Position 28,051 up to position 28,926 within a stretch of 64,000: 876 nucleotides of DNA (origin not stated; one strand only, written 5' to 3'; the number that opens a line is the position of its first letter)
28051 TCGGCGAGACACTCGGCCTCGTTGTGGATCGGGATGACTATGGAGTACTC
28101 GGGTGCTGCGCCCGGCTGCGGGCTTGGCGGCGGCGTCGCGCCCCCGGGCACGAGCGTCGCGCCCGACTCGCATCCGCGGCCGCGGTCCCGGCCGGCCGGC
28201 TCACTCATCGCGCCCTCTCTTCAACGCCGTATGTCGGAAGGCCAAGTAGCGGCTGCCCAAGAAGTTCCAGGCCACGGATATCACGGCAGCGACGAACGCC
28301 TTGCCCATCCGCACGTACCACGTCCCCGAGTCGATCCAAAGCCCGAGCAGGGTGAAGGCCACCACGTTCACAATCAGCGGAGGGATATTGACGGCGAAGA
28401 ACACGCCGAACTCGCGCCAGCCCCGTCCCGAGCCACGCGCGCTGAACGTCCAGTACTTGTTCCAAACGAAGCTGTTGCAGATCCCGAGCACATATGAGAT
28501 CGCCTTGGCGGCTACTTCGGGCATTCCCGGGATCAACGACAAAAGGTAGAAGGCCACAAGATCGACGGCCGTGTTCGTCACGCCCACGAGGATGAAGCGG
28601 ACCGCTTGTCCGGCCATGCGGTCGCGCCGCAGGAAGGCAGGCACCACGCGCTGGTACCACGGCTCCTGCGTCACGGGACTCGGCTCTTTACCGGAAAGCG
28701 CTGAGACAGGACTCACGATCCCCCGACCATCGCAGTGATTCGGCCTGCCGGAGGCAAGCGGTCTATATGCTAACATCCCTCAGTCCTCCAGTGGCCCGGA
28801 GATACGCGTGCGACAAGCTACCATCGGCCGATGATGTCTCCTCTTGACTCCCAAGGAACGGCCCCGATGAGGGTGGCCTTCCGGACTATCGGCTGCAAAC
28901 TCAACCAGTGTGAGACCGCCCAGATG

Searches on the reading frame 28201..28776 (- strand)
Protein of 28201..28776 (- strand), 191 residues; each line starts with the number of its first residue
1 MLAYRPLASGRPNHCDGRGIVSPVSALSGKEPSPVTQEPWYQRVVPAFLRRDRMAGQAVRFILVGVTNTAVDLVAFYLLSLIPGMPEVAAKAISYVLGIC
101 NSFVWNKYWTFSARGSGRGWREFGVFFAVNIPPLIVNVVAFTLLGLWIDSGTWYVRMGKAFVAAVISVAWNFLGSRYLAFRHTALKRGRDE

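Call 16: search_protein_families(library=pfam, max_evalue=1e-8, proteins=[window:28201-28776:-])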
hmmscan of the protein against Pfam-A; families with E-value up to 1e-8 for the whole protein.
window:28201-28776:- (191 aa): 1 family
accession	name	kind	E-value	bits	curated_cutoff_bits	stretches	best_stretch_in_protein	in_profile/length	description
PF04138.20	GtrA_DPMS_TM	-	9.3e-27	94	26.1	1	60-180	1-117/117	GtrA/DPMS, transmembrane domain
